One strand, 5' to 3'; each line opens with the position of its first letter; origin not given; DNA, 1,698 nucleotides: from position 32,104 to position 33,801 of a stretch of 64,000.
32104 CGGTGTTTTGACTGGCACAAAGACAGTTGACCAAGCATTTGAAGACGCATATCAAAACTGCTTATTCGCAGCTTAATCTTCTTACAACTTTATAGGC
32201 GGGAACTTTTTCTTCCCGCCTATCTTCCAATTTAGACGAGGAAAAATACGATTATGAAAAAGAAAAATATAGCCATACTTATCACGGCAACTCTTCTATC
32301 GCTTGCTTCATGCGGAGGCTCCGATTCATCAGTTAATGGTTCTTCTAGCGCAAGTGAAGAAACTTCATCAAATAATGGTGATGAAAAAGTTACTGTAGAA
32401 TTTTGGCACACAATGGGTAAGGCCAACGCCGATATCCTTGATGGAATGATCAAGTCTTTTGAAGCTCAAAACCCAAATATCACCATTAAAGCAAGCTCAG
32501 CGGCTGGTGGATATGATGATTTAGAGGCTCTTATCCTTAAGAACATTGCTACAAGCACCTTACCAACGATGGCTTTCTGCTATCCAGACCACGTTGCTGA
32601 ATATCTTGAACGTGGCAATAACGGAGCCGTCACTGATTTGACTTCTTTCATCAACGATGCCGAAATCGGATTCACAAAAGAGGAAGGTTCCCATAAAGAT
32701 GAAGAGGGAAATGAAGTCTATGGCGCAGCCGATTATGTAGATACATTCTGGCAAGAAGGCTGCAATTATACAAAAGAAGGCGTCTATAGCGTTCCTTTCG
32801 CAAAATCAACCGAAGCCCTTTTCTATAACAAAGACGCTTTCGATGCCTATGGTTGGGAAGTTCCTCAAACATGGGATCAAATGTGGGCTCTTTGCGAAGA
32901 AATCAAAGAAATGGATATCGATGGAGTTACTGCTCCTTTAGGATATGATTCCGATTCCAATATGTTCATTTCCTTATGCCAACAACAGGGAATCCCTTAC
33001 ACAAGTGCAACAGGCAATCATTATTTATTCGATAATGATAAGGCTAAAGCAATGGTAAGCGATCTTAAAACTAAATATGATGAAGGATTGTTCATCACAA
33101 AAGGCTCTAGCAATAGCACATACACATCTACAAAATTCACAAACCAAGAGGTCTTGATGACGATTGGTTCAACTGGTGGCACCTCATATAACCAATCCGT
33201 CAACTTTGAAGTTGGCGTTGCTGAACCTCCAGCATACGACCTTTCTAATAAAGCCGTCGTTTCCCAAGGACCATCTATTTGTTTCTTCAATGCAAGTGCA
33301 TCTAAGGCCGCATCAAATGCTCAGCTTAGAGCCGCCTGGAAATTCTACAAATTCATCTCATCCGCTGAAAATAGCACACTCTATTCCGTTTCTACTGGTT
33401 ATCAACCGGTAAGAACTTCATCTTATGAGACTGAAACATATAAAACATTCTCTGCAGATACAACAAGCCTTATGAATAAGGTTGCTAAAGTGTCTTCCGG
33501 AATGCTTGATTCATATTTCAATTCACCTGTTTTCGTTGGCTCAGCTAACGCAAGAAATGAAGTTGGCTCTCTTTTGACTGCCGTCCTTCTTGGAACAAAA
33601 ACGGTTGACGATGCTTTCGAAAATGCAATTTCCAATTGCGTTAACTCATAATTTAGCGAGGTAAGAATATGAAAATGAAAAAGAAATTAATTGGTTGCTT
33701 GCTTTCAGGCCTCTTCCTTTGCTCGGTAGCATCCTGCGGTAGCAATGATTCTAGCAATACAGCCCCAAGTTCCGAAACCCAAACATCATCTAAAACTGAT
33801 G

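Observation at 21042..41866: A 21-kb surface island that looks built to capture, cut and import extracellular DNA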

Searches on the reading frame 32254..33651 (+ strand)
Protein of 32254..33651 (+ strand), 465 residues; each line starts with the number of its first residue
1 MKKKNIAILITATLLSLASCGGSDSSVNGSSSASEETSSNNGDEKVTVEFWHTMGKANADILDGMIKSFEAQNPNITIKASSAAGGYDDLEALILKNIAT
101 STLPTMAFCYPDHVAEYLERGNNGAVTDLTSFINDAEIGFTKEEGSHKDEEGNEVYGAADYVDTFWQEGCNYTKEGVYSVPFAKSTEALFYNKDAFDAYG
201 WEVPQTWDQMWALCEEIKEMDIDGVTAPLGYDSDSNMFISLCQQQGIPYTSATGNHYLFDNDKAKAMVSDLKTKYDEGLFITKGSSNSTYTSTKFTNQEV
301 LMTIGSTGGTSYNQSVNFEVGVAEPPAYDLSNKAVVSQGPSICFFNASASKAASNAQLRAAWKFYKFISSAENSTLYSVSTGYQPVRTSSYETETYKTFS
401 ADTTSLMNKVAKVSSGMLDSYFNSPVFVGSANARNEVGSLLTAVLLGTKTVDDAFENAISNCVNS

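Call 5: search_protein_families(library=pfam, proteins=[window:32254-33651:+], max_evalue=0.01)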
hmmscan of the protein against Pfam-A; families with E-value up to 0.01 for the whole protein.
window:32254-33651:+ (465 aa): 2 families
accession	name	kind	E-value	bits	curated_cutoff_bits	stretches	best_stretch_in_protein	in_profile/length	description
PF13416.11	SBP_bac_8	-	3.6e-37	129.1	27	1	65-397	2-272/279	Bacterial extracellular solute-binding protein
PF01547.30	SBP_bac_1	-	1e-20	75.4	26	1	61-373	9-305/307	Bacterial extracellular solute-binding protein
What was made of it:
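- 32254..33651 (+): SBP2: paralogous substrate-binding lipoprotein. Pfam SBP_bac_8 scores 129 bits (call 5).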

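Call 10: search_protein_families(library=ncbifam, proteins=[window:32254-33651:+], max_evalue=0.01)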
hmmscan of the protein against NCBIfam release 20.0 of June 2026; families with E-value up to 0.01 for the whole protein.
window:32254-33651:+ (465 aa): 7 families
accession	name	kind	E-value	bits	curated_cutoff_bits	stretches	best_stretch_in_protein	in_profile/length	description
TIGR03850.1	bind_CPR_0540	equivalog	1.3e-15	57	299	1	5-453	5-423/437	carbohydrate ABC transporter substrate-binding protein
NF008211.0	PRK10974.1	equivalog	8.1e-13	47.7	411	1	44-402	25-367/439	sn-glycerol-3-phosphate ABC transporter substrate-binding protein UgpB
TIGR03851.1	chitin_NgcE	equivalog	7.2e-09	35.1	399.65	1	177-224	153-200/450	N-acetylglucosamine/diacetylchitobiose ABC transporter substrate-binding protein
NF045826.1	lipo_P68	equivalog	1.5e-06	27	200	1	2-195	2-172/669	P68 family surface lipoprotein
NF053763.1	ABCarbgalBndGanS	equivalog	0.00015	20.6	700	0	137-375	101-333/420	galactooligosaccharide ABC transporter substrate-binding protein GanS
NF040528.1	SP_0198_lipo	equivalog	0.00093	19.2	100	1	2-100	1-99/144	SP_0198 family lipoprotein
NF045774.1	cytochro_C551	exception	0.0024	17.8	118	1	1-46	1-45/110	cytochrome c551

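Call 24: search_solved_structures(query=window:32254-33651:+, max_evalue=0.01)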
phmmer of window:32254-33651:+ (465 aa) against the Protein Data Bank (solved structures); distinct sequences matched with E-value up to 0.01: 52.
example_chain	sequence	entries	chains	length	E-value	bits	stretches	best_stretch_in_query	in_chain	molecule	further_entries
7c16_A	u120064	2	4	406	8.7e-17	64.3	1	177-404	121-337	Sugar ABC transporter, periplasmic sugar-binding protein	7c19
7c0y_A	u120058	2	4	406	1.7e-16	63.4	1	177-404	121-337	Sugar ABC transporter, periplasmic sugar-binding protein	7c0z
7c0v_A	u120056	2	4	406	2.2e-16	63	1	177-404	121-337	Sugar ABC transporter, periplasmic sugar-binding protein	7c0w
7c0x_A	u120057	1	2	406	3e-16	62.6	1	177-404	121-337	Sugar ABC transporter, periplasmic sugar-binding protein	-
7c0f_A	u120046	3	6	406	4.1e-16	62.1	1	177-404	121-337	Sugar ABC transporter, periplasmic sugar-binding protein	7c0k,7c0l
7c14_A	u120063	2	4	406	9.9e-16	60.8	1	177-405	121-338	Sugar ABC transporter, periplasmic sugar-binding protein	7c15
7c0u_A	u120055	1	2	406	1e-15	60.8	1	177-404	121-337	Sugar ABC transporter, periplasmic sugar-binding protein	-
7c0t_A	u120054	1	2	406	1.1e-15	60.7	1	177-404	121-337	Sugar ABC transporter, periplasmic sugar-binding protein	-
7c0o_A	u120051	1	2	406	1.4e-15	60.3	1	177-404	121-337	Sugar ABC transporter, periplasmic sugar-binding protein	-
7c0r_A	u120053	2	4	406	2.1e-15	59.8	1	177-404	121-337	Sugar ABC transporter, periplasmic sugar-binding protein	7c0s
7c1b_A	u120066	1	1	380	2e-11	46.7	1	177-405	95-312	Sugar ABC transporter, periplasmic sugar-binding protein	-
6x84_A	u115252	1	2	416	3.6e-11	45.8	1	46-399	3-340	sn-glycerol-3-phosphate-binding periplasmic protein UgpB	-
9lff_A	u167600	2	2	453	7.8e-11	44.7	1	46-458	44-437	SN-glycerol-3-phophate ABC transporter, periplasmic SN-glycerol-3-phosphate-binding protei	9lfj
4aq4_A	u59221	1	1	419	1.5e-10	43.7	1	46-399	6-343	SN-GLYCEROL-3-PHOSPHATE-BINDING PERIPLASMIC PROTEIN UGPB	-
6pql_A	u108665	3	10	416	3.5e-10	42.6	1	174-339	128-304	ABC transporter sugar-binding protein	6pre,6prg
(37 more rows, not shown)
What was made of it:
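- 32254..33651 (+): PDB relatives are sugar binders and UgpB, at best E 9e-17 (call 24).
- The binding proteins' closest characterised relatives bind sugars or glycerol-3-phosphate (calls 10, 24). PDB relatives of SBP2 are sugar binders and UgpB (call 24).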

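Call 81: find_homologous_proteins(query=window:32254-33651:+)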
Query window:32254-33651:+ (465 aa): 884 proteins with E <= 0.001 among 8000 candidates; the best 120 are listed.
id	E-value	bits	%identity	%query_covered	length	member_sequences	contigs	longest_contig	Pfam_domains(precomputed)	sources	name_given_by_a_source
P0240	0.0e+0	1030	100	100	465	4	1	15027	PF13416.12,PF01547.31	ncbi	-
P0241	2.0e-235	800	77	100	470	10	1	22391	PF13416.12,PF01547.31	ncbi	-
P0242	5.4e-234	795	76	100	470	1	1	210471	PF13416.12,PF01547.31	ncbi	-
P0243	8.4e-230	781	75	100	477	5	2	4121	PF13416.12,PF01547.31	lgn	-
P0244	3.9e-219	746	73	100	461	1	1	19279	PF13416.12,PF01547.31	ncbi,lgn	-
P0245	2.7e-218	743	74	99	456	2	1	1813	PF13416.12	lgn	-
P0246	2.4e-217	740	75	97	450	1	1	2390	PF13416.12,PF01547.31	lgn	-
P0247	6.3e-217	739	73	100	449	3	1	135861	PF13416.12,PF01547.31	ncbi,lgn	-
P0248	6.9e-216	735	72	100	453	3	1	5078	PF13416.12,PF01547.31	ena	-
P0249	6.8e-215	732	72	100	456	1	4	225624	PF13416.12,PF01547.31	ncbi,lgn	-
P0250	6.8e-215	732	76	92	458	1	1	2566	PF13416.12,PF01547.31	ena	-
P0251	2.4e-214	730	73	100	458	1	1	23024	PF13416.12,PF01547.31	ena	-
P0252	8.2e-214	728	75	92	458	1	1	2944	PF13416.12,PF01547.31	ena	-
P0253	1.2e-213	728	73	100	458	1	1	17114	PF13416.12,PF01547.31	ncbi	-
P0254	4.2e-212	723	72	100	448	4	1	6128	PF13416.12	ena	-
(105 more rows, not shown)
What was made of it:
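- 32254..33651 (+): Public annotation of homologues is generic: sugar SBP or UgpB (call 81).
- Public annotation says 'sugar' (call 81).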
